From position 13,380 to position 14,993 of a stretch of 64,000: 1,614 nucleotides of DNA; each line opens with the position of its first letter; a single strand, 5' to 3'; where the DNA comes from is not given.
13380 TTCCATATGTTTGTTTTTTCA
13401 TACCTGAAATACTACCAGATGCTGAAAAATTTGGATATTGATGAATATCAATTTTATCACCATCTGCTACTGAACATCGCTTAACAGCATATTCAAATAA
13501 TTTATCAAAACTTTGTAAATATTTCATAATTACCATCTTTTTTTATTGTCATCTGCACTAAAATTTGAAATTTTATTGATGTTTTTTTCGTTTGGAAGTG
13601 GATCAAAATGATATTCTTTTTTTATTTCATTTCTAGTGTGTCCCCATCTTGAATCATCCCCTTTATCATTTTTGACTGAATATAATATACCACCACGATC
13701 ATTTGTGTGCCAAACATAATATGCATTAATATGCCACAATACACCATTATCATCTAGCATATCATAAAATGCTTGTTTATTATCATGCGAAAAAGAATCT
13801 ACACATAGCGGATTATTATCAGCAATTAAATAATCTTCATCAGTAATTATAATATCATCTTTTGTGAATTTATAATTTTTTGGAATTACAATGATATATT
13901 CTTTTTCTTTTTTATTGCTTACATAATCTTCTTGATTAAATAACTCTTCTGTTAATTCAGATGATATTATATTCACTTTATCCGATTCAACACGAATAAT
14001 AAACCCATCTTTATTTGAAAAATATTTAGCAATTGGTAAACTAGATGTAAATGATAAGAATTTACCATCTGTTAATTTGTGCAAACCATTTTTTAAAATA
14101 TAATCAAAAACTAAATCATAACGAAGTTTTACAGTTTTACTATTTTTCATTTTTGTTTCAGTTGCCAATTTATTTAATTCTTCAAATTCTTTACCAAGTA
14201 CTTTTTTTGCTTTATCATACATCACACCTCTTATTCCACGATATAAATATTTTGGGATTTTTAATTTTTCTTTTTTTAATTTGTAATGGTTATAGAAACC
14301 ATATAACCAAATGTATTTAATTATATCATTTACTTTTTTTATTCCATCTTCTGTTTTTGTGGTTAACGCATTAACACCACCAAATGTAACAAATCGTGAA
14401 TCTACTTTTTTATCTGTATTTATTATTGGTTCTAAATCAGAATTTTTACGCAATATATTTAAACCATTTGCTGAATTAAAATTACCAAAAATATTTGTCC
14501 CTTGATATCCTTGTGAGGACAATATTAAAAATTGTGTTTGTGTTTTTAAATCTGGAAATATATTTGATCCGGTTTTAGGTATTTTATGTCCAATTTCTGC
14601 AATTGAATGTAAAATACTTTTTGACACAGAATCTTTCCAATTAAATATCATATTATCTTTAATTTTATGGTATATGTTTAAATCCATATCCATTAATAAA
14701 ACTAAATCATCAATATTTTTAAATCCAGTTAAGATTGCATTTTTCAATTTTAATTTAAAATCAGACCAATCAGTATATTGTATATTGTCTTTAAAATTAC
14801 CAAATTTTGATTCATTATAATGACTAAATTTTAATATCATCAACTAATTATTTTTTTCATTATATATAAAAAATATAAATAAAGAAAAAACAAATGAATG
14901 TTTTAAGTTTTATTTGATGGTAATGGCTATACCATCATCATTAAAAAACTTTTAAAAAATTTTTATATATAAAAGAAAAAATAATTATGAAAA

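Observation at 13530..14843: Candidate R-S-E class mono-ADP-ribosyltransferase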

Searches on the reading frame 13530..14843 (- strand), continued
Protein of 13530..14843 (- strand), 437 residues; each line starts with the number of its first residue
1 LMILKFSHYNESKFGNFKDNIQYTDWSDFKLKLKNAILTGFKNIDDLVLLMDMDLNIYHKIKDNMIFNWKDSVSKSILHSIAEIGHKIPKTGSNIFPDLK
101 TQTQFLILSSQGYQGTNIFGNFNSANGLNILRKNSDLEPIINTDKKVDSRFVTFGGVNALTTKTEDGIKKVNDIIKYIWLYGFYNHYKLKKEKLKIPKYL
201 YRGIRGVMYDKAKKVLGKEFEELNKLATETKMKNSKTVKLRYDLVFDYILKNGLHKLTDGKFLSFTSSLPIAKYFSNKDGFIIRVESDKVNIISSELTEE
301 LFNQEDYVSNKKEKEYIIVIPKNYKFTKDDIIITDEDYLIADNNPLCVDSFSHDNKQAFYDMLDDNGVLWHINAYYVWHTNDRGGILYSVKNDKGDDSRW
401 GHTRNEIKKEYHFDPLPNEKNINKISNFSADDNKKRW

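Call 96: find_encoding_contigs(protein=P0049, flank=10000, max_places=2)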
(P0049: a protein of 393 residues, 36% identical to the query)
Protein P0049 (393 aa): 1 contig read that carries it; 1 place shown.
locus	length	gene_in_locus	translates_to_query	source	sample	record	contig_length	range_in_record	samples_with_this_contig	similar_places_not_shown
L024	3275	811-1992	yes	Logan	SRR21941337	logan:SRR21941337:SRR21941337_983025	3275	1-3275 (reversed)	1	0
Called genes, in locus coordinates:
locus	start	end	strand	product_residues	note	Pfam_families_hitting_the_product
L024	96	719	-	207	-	-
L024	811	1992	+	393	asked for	-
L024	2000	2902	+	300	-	-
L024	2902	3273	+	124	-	?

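Call 97: find_encoding_contigs(protein=P0066, flank=10000, max_places=3)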
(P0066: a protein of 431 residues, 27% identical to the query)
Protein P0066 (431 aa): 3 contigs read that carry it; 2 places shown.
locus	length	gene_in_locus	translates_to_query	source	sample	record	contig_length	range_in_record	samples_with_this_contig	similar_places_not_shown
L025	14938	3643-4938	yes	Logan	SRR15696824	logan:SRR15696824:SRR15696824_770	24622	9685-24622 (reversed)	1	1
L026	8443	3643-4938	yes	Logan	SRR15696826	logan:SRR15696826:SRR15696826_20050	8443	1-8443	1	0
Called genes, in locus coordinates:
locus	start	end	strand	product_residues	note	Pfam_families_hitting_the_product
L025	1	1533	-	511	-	?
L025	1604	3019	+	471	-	-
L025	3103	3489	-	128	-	-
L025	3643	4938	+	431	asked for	-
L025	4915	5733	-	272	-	PF00149:Metallophos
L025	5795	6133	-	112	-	-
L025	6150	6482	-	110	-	PF03330:DPBB_1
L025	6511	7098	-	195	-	PF16473:Rv2179c-like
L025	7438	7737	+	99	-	-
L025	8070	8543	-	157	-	PF00472:RF-1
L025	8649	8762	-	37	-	PF03462:PCRF (weak)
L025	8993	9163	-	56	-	PF25390:WD40_RLD (weak), PF00415:RCC1 (weak)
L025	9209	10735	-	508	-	PF25390:WD40_RLD, PF13540:RCC1_2 (faint), PF00415:RCC1 (weak), PF25390:WD40_RLD, PF00415:RCC1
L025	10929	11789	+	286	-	PF03747:ADP_ribosyl_GH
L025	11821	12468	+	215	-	-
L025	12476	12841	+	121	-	-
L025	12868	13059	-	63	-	-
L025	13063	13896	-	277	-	PF05448:AXE1 (faint), PF02129:Peptidase_S15 (weak), PF12697:Abhydrolase_6 (weak), PF20434:BD-FAE (faint), PF00561:Abhydrolase_1, PF12146:Hydrolase_4, PF00326:Peptidase_S9 (faint)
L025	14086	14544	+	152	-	PF00565:SNase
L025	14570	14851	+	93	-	-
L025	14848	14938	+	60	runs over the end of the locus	-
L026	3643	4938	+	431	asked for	-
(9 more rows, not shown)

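Call 98: find_encoding_contigs(protein=P0061, flank=10000, max_places=3)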
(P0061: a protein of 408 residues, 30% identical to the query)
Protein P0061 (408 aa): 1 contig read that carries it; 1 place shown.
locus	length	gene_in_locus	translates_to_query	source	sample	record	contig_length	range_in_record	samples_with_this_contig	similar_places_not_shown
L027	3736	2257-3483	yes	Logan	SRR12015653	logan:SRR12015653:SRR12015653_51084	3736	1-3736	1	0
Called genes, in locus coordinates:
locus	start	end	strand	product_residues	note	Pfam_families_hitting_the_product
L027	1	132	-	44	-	?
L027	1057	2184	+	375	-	PF03372:Exo_endo_phos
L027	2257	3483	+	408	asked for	-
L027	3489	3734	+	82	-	?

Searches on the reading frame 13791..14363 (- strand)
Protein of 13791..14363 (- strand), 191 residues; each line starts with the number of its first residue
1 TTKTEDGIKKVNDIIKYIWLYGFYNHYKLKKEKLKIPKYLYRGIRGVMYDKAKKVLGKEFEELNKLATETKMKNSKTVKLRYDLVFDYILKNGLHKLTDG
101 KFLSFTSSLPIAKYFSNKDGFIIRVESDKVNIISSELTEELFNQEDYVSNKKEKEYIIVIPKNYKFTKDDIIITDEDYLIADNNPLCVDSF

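Call 40: search_solved_structures(query=A3, max_evalue=10, show_alignments=5)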
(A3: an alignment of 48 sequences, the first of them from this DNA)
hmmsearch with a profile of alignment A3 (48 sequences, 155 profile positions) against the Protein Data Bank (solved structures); distinct sequences matched with E-value up to 10: 6.
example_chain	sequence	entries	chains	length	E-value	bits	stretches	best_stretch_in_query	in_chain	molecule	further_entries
2kxi_A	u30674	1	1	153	0.011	18.6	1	10-89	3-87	Uncharacterized protein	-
4q47_A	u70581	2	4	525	0.23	14.3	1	47-92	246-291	DNA helicase RecQ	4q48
9egk_A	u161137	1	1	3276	0.54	13.1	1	7-89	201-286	E3 ubiquitin-protein ligase TOM1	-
9eld_A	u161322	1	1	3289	0.54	13.1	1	7-89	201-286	E3 ubiquitin-protein ligase TOM1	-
9mhp_A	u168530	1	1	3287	0.54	13.1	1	7-89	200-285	E3 ubiquitin-protein ligase TOM1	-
9dns_A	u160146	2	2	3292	0.54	13.1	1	7-89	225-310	E3 ubiquitin-protein ligase TOM1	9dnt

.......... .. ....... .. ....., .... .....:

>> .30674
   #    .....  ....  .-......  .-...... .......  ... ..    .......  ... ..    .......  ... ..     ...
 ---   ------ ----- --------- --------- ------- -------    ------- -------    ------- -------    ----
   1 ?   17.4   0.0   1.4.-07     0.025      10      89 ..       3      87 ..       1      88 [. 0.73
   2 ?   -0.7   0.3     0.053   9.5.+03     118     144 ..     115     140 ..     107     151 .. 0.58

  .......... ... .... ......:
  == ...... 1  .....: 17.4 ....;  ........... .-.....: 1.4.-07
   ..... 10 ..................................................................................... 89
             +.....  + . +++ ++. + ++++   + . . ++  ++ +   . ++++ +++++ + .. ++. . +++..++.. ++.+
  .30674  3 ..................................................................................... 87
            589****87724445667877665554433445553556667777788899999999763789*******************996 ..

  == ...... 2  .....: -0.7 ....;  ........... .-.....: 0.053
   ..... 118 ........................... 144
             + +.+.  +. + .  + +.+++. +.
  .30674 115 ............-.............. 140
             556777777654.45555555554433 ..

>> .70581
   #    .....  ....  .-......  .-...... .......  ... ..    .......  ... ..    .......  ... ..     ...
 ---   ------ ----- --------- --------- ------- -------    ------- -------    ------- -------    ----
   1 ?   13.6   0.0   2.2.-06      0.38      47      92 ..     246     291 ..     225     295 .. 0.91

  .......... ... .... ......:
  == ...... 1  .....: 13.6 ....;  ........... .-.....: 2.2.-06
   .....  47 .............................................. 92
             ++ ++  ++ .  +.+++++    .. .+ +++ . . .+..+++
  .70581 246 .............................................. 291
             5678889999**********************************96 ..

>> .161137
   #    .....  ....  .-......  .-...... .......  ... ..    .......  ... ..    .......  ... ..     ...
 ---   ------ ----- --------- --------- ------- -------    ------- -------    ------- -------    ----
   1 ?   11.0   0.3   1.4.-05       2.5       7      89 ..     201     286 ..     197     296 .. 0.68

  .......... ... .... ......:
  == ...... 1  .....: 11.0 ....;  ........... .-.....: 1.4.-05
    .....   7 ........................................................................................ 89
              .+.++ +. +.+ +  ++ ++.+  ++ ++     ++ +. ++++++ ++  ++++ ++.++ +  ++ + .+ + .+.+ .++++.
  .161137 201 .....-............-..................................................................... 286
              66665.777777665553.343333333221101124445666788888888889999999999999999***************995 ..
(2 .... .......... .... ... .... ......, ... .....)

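Call 41: find_homologous_proteins(query=A3, max_evalue=10)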
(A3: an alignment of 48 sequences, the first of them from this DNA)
Query A3 (48 sequences) (159 aa, profile of the alignment): 1 proteins with E <= 10 among 5579 candidates.
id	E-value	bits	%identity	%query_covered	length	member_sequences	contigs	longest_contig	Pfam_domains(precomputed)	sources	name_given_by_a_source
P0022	2.3e-52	195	70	100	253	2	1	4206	-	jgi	jgi:hypothetical protein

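Call 53: predict_structure(alignment_id=A4)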
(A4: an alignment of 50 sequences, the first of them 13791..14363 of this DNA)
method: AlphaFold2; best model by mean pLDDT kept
length: 191 residues; sequences in the alignment: 50
mean_pLDDT: 95.1   pTM: 0.87
mean pLDDT of the five models: 95.1, 94.7, 94.6, 94.4, 94.2
residues with pLDDT >= 90: 178; 70-90: 13; 50-70: 0; < 50: 0
segments of 3 or more residues with pLDDT < 50: none
pLDDT, mean of each block of 10 residues (from residue 1): 91 95 95 96 93 95 97 96 98 94 97 96 98 96 93 97 97 96 88 76
secondary structure, 60 per line:
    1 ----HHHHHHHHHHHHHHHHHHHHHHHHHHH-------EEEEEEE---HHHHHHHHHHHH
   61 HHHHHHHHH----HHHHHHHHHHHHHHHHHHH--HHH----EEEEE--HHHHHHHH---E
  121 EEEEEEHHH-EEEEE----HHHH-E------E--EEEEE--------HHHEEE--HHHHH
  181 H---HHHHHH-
elements in order: H5-31 E39-45 H49-69 H74-92 E102-106 H109-116 E120-126 E131-135 H140-143 E155-159 E171-173 H176-181 H185-190
